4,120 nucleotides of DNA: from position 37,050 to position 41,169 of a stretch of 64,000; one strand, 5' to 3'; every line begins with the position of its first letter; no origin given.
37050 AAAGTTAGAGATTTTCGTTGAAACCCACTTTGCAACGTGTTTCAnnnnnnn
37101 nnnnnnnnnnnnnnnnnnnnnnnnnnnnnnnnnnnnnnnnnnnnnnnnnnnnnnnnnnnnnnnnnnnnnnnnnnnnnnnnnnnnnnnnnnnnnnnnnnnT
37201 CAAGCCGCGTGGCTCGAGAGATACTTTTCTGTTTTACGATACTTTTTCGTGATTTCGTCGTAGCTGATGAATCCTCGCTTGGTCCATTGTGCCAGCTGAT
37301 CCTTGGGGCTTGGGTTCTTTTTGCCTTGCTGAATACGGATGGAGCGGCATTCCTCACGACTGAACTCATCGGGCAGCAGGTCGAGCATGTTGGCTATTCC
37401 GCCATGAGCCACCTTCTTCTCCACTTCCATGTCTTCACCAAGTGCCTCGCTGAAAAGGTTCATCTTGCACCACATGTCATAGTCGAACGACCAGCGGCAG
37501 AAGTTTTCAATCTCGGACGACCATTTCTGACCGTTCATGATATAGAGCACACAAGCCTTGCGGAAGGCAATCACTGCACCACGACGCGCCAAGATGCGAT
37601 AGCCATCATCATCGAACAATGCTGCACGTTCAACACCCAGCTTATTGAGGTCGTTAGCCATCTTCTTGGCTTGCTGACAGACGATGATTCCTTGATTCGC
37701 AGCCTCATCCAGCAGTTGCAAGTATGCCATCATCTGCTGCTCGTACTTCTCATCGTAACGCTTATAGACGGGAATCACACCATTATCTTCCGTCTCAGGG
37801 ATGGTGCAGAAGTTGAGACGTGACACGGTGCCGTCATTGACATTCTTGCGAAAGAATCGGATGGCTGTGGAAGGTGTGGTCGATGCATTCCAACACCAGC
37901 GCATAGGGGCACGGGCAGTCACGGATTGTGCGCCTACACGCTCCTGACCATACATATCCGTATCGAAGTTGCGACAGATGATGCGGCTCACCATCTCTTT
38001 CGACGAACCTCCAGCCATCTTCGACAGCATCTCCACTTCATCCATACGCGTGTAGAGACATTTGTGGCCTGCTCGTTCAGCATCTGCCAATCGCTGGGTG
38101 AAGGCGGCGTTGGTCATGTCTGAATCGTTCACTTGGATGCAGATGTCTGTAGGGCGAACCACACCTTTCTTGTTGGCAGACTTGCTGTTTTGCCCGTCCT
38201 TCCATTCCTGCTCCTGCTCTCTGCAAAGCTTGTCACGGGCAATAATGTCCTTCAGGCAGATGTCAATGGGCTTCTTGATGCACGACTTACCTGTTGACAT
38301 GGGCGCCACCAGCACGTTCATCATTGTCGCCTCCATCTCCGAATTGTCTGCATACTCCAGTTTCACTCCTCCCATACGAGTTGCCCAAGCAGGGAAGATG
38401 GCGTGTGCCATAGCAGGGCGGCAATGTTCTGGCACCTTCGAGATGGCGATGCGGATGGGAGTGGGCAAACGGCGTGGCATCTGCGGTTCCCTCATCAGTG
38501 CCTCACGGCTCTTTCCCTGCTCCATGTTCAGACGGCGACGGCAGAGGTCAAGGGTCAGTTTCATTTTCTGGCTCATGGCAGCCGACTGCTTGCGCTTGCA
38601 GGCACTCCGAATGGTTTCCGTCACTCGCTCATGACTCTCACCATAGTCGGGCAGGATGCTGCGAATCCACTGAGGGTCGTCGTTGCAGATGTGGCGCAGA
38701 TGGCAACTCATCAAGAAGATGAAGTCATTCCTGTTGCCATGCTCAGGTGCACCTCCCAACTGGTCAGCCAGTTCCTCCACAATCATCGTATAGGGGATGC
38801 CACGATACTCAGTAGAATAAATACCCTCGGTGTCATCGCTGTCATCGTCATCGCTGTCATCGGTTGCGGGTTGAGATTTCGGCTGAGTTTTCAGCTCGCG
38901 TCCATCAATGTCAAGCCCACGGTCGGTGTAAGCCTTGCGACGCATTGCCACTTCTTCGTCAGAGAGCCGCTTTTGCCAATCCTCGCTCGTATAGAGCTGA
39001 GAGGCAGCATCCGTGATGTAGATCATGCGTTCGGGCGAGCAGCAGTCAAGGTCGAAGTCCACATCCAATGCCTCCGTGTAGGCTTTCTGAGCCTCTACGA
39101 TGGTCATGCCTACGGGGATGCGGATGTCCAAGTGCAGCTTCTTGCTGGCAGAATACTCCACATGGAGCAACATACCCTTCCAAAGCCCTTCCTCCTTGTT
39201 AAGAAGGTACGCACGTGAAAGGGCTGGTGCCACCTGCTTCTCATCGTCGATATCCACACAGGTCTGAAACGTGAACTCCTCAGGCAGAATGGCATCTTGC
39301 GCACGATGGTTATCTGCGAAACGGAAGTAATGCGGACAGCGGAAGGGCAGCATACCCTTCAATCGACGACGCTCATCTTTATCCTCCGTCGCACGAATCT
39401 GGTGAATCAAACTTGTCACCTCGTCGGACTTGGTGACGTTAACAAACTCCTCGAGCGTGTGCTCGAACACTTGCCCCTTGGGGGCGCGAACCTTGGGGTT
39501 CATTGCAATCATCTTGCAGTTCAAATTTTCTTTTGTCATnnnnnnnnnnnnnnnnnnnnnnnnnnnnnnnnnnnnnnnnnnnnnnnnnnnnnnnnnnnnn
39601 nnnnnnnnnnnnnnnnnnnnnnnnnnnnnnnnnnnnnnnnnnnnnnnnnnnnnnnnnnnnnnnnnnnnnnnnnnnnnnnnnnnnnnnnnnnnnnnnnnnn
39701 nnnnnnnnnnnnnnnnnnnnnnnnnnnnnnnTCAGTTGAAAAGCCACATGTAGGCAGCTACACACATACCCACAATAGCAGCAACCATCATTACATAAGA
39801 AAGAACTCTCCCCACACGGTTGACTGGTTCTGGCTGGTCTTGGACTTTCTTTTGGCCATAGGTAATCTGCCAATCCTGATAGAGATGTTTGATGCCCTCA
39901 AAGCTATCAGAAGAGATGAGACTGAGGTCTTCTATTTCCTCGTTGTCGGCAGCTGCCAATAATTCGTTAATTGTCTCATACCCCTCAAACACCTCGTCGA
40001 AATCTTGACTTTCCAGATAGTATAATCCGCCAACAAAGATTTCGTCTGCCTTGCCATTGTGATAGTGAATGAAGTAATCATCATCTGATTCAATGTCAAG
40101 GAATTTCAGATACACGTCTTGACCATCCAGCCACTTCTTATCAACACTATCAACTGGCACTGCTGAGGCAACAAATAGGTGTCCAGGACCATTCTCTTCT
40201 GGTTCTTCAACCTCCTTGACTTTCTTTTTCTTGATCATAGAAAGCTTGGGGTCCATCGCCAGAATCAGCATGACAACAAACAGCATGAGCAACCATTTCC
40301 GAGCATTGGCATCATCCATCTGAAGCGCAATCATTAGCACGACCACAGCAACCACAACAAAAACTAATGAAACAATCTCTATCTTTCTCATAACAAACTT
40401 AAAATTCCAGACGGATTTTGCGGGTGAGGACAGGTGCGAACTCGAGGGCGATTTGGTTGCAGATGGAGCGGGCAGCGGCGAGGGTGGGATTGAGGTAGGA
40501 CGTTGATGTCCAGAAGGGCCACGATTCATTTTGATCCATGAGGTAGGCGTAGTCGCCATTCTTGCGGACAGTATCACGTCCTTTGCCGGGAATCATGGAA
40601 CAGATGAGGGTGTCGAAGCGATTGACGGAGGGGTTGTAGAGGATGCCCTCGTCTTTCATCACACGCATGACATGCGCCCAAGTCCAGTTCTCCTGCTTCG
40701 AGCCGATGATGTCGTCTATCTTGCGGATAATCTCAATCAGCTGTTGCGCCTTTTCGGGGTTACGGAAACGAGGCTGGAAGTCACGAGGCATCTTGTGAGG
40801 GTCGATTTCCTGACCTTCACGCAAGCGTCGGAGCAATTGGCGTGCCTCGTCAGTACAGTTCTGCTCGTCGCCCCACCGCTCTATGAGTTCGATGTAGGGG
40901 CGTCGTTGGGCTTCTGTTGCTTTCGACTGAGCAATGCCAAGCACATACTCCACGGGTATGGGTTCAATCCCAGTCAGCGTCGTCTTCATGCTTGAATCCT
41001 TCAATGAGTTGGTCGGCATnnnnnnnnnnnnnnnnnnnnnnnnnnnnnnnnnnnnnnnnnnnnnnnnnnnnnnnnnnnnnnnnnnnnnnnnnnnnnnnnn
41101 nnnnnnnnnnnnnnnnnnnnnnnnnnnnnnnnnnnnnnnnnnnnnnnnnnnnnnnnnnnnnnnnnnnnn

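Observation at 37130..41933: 4,756-bp four-gene cassette bounded by 48-nt direct repeats splits a pair of GH115 paralogs: candidate integrated mini-replicon with no recombinase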

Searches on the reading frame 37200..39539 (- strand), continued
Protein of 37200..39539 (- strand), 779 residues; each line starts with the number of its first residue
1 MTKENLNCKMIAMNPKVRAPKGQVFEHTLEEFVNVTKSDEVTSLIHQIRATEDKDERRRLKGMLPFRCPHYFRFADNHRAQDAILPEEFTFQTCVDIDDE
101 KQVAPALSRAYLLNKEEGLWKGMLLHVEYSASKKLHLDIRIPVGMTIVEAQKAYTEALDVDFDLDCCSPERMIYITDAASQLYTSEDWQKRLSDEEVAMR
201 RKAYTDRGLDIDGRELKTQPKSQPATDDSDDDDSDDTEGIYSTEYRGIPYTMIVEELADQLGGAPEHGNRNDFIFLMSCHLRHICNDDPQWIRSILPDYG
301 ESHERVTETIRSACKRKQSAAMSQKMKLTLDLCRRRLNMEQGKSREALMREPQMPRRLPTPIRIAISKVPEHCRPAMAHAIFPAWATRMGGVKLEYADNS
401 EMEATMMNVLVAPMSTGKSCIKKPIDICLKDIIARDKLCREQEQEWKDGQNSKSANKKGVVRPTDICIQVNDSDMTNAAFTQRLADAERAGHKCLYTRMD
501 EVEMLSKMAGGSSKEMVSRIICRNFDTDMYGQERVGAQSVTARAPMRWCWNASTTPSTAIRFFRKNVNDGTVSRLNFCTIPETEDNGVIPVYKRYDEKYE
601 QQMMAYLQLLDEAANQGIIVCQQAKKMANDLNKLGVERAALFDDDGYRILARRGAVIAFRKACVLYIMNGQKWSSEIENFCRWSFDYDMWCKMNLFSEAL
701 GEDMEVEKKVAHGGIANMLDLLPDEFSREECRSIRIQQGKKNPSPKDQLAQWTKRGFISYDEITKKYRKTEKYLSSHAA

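Call 107: find_related_loci(query=A2, collection=viral_contigs, flank=10000)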
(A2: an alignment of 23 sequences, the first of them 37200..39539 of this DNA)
Query A2 (779 aa) in viral_contigs; peptide patterns used: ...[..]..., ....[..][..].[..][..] (x = any residue, [..] = any of these).
21 stretches matched a pattern; 1 encode a relative of the query (tblastn E <= 1e-3); 1 distinct loci.
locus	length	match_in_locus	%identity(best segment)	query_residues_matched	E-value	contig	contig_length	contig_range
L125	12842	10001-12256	30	9-758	1e-103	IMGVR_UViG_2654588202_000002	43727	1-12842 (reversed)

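Call 109: search_protein_families(library=pfam, proteins=[L125:116-2992:+, L125:2992-3345:+, L125:3355-3666:+, L125:3696-4034:+, L125:4087-6981:+, L125:7134-8078:+, L125:8511-9032:+, L125:9549-9992:+, L125:9986-12301:+, L125:12396-12842:+], max_evalue=0.001)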
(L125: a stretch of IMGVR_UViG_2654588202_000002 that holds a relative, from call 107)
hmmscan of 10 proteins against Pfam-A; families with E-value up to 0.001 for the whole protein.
L125:116-2992:+ (959 aa): 0 families

L125:2992-3345:+ (118 aa): 0 families

L125:3355-3666:+ (104 aa): 0 families

L125:3696-4034:+ (113 aa): 1 family
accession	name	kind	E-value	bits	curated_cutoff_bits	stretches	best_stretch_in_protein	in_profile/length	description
PF02224.24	Cytidylate_kin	-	0.00093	19.4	26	1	39-94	114-167/211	Cytidylate kinase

L125:4087-6981:+ (965 aa): 1 family
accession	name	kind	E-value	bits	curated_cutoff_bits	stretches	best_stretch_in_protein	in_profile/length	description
PF13884.11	Peptidase_S74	-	2.4e-06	28.2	22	1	868-921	1-57/58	Chaperone of endosialidase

L125:7134-8078:+ (315 aa): 0 families

L125:8511-9032:+ (174 aa): 0 families

L125:9549-9992:+ (148 aa): 0 families

L125:9986-12301:+ (772 aa): 1 family
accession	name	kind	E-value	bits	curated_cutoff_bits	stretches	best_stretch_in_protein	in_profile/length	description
PF13148.11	DUF3987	-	4.3e-06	26.6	27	1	418-584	72-235/364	Protein of unknown function (DUF3987)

L125:12396-12842:+ (148 aa): 1 family
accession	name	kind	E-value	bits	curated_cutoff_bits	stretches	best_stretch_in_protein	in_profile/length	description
PF18925.5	DUF5675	-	2.9e-33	114.6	26.7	1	5-133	2-112/114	Family of unknown function (DUF5675)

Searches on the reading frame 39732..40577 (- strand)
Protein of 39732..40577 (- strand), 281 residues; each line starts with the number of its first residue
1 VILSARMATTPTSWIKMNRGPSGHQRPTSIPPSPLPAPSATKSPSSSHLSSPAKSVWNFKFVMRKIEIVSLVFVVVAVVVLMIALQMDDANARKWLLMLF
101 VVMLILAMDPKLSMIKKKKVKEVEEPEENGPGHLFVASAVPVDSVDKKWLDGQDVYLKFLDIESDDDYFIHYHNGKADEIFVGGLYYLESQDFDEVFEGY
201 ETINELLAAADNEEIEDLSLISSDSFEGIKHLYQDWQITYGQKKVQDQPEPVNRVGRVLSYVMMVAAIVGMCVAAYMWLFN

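Call 9: search_protein_families(library=pfam, proteins=[window:39732-40577:-], max_evalue=0.1)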
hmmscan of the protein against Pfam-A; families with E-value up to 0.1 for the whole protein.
window:39732-40577:- (281 aa): 4 families
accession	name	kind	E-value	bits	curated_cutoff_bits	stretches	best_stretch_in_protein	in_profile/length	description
PF16101.10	PRIMA1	-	0.012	15.8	38.6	1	26-84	63-122/158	Proline-rich membrane anchor 1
PF20237.3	DUF6594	-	0.036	14.4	30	0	48-108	162-215/238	Family of unknown function (DUF6594)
PF02656.20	DUF202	-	0.037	14.9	23.4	0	253-279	37-63/68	Domain of unknown function (DUF202)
PF11700.14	ATG22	-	0.038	13.1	24.1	1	69-108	77-116/482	Vacuole effluxer Atg22 like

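Call 10: search_protein_families(library=phrogs, proteins=[window:39732-40577:-], max_evalue=0.1)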
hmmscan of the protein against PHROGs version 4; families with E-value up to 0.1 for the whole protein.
window:39732-40577:- (281 aa): 1 family
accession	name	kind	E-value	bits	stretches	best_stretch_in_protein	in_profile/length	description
phrog_22367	-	unknown function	0.067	14.4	1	66-98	15-47/75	-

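Call 11: search_protein_families(library=ncbifam, proteins=[window:39732-40577:-], max_evalue=0.1)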
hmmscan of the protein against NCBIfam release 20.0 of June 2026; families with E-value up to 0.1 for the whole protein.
window:39732-40577:- (281 aa): 1 family
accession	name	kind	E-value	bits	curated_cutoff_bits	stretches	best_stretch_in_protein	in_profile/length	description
NF047370.1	toxin_TsaT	equivalog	0.051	14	80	1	69-106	11-48/60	type II toxin-antitoxin system toxin TsaT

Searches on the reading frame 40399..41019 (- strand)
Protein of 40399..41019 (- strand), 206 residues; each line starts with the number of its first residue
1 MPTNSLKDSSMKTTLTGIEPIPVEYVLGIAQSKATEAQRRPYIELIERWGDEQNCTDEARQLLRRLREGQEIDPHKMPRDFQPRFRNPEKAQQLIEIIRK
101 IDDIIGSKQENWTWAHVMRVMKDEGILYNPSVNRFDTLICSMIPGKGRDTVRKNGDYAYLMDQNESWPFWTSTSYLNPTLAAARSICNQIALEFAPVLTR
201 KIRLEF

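Call 9: search_protein_families(library=pfam, proteins=[window:40399-41019:-], max_evalue=0.1)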
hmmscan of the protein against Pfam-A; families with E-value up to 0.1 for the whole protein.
window:40399-41019:- (206 aa): 1 family
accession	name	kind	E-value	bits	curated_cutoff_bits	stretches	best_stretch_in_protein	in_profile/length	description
PF13286.11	HD_assoc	-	0.054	14.5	22.2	0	53-91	29-67/91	Phosphohydrolase-associated domain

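Call 10: search_protein_families(library=phrogs, proteins=[window:40399-41019:-], max_evalue=0.1)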
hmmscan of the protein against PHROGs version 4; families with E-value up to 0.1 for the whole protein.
window:40399-41019:- (206 aa): 0 families

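Call 11: search_protein_families(library=ncbifam, proteins=[window:40399-41019:-], max_evalue=0.1)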
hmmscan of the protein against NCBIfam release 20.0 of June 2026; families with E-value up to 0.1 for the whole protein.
window:40399-41019:- (206 aa): 0 families

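Call 53: find_homologous_proteins(query=window:40399-41019:-)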
Query window:40399-41019:- (206 aa): 336 proteins with E <= 0.001 among 467 candidates; the best 120 are listed.
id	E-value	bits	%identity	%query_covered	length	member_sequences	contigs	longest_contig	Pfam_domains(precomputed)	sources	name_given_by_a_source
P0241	2.6e-127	440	98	95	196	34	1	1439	-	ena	-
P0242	1.7e-116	405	90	95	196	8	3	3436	-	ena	-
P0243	5.9e-111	387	87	95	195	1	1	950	-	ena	-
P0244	2.6e-106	372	83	95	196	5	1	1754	-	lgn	-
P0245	1.1e-104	366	81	95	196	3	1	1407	-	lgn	-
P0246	2.2e-103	362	79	95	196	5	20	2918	-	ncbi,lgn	-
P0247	3.7e-103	361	79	95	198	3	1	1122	-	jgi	jgi:hypothetical protein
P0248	3.8e-103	361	79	97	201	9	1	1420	-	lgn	-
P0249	1.7e-102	359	78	95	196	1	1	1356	-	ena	-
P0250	7.8e-102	357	78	95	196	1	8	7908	-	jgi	jgi:hypothetical protein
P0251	8.1e-102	357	78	95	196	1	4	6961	-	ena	-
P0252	1.1e-101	357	75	100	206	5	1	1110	-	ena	-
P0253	1.1e-101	357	79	95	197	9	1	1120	-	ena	-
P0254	3.2e-101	355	77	95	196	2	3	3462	-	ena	-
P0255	3.8e-101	355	77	95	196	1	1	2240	-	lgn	-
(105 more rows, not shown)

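Call 71: search_protein_families(library=padloc, proteins=[window:40399-40989:-], max_evalue=0.01)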
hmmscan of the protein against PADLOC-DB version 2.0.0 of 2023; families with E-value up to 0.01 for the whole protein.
window:40399-40989:- (196 aa): 0 families

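Call 76: search_solved_structures(query=A5, max_evalue=10)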
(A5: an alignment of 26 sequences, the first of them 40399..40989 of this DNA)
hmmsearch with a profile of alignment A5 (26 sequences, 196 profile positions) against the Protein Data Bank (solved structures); distinct sequences matched with E-value up to 10: 4.
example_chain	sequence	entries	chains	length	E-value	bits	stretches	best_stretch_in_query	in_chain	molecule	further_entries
7a6h_Q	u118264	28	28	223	0.026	17.1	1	14-76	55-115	DNA-directed RNA polymerase III subunit RPC7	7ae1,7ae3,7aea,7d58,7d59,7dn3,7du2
2ej7_A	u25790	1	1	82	0.22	14.1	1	16-76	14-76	HCG3 gene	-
7eyf_A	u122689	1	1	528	0.45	13.1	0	34-86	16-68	Nuclear pore complex protein Nup155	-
7qep_N3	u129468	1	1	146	0.57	12.7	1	129-167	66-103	60S ribosomal protein L23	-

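Call 81: predict_structure(alignment_id=A5)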
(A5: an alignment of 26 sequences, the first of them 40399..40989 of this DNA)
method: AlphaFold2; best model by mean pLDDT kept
length: 196 residues; sequences in the alignment: 26
mean_pLDDT: 81.1   pTM: 0.70
mean pLDDT of the five models: 81.1, 80.7, 80.7, 78.8, 77.4
residues with pLDDT >= 90: 44; 70-90: 118; 50-70: 31; < 50: 3
segments of 3 or more residues with pLDDT < 50: 1-3
pLDDT, mean of each block of 10 residues (from residue 1): 51 77 73 86 84 70 82 89 93 86 92 90 86 74 78 87 73 90 86 67
secondary structure, 60 per line:
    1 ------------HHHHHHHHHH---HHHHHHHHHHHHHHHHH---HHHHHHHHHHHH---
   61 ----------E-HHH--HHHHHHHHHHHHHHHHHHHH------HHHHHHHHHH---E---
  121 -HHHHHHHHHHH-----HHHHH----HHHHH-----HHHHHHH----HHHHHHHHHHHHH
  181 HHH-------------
elements in order: H13-22 H26-42 H46-57 H78-97 H104-113 H122-132 H138-142 H147-151 H157-163 H168-183

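Call 85: fold_search(model_id=the predicted structure, library=pdb)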
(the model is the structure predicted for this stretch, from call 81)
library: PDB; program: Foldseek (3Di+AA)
matches with E <= 10: 20; with E <= 0.001: 0
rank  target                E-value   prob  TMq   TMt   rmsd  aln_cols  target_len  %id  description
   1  5oqn_A                1.6e+00  0.08  0.21  0.07  15.3       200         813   16  Crystal structure of the S. cerevisiae condensin Ycg1-Brn1 subcomplex bound to DNA (short kleisin loop) (released 2017-10-18)
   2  7c4j_I                4.5e+00  0.03  0.20  0.09  23.5       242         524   10  Cryo-EM structure of the yeast Swi/Snf complex in a nucleosome free state (released 2020-07-15)
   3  9fkd_B                4.9e+00  0.77  0.22  0.62   1.5        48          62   14  Progesterone-bound DB3 Fab in complex with computationally designed DBPro1156_2 protein binder (released 2024-10-30)
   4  6dr3                  4.9e+00  0.05  0.20  0.18  16.6       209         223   15  Crystal structure of E. coli LpoA amino terminal domain (released 2019-05-08)
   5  6w2v_A                5.4e+00  0.07  0.20  0.19  15.8       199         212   10  Junction 23, DHR14-DHR18 (released 2020-04-15)
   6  9gzg_A                5.7e+00  0.06  0.20  0.24  14.6       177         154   11  Crystal structure of CTPR4E4 mutant (released 2025-10-15)
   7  9k7u_B                6.6e+00  0.51  0.20  0.62   1.8        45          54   18  Crystal structure of designed zinc-induced heterodimer Heter-Zn2-HEHE-22 (released 2025-10-29)
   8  5cwk                  7.3e+00  0.04  0.20  0.22  11.8       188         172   13  Crystal structure of de novo designed helical repeat protein DHR53 (released 2015-12-16)
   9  5kcn                  7.6e+00  0.06  0.21  0.08  18.5       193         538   12  Crystal Structure of full-length LpoA from Haemophilus influenzae at 1.97 angstrom resolution (released 2017-09-13)
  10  9bw4_W                8.0e+00  0.02  0.18  0.09  15.5       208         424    9  TXNL1-bound proteasome (released 2025-06-11)
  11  5gmk_d                8.0e+00  0.02  0.17  0.09  13.4       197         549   13  Cryo-EM structure of the Catalytic Step I spliceosome (C complex) at 3.4 angstrom resolution (released 2016-08-17)
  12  7wek_B                8.0e+00  0.02  0.16  0.13  20.4       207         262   12  Crystal structure of the mouse Wdr47 NTD in complex with the WBR motif form Camsap3. (released 2022-11-30)
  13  9klz                  8.0e+00  0.01  0.14  0.09  16.7       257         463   11  Human OAT1 in complex with olmesartan (released 2025-11-05)
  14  6w2v_B                8.4e+00  0.05  0.20  0.18  15.2       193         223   11  Junction 23, DHR14-DHR18 (released 2020-04-15)
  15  6ek7                  8.4e+00  0.01  0.12  0.08  37.2       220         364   14  YaxA from Yersinia enterocolitica (released 2018-05-16)
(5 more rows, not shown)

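Call 89: fold_search(model_id=the predicted structure, library=viral)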
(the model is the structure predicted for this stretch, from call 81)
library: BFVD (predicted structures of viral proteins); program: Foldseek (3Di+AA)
matches with E <= 10: 26; with E <= 0.001: 0
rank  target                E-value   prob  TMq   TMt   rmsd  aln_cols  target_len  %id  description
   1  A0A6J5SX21            2.8e+00  0.82  0.21  0.46   1.8        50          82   18  Uncharacterized protein [uncultured Caudovirales phage]
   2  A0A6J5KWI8            2.9e+00  0.63  0.19  0.51   2.5        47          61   15  Uncharacterized protein [uncultured Caudovirales phage]
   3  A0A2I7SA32            3.9e+00  0.04  0.16  0.09  15.6       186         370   14  (no name in the UniProt tables at hand)
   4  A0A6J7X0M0            3.9e+00  0.03  0.17  0.09  17.4       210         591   14  Uncharacterized protein [uncultured Caudovirales phage]
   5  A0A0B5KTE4            4.1e+00  0.03  0.16  0.10  18.0       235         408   11  ORF1 [Sanxia water strider virus 4]
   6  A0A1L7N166            4.5e+00  0.02  0.13  0.07  19.4       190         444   13  Uncharacterized protein [Ralstonia phage RP12]
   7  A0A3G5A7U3            5.2e+00  0.03  0.21  0.07  19.9       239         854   12  Uncharacterized protein [Hyperionvirus sp.]
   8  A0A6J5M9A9            5.5e+00  0.03  0.17  0.15  17.1       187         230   17  Uncharacterized protein [uncultured Caudovirales phage]
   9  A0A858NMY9            5.8e+00  0.01  0.13  0.06  20.0       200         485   12  (no name in the UniProt tables at hand)
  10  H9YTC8                6.1e+00  0.02  0.15  0.13  20.4       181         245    9  (no name in the UniProt tables at hand)
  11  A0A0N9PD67            6.1e+00  0.02  0.12  0.15  16.7       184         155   11  (no name in the UniProt tables at hand)
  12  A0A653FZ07            6.4e+00  0.21  0.19  0.48   3.2        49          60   14  Uncharacterized protein [Escherichia phage Stevie_ev116]
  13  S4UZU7                6.7e+00  0.03  0.21  0.13  16.8       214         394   11  Envelope protein UL43 [Infectious laryngotracheitis virus]
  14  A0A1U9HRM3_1          6.7e+00  0.02  0.13  0.03  19.7       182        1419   13  (no name in the UniProt tables at hand)
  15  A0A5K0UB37            7.0e+00  0.04  0.21  0.11  14.8       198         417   11  Uncharacterized protein [Yasminevirus sp. GU-2018]
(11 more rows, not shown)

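Call 105: find_related_loci(query=A5, collection=viral_contigs, flank=8000)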
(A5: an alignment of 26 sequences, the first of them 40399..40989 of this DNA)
Query A5 (196 aa) in viral_contigs; peptide patterns used: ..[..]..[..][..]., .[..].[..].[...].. (x = any residue, [..] = any of these).
173 stretches matched a pattern, but none encodes a relative of the query by tblastn (E <= 1e-3).
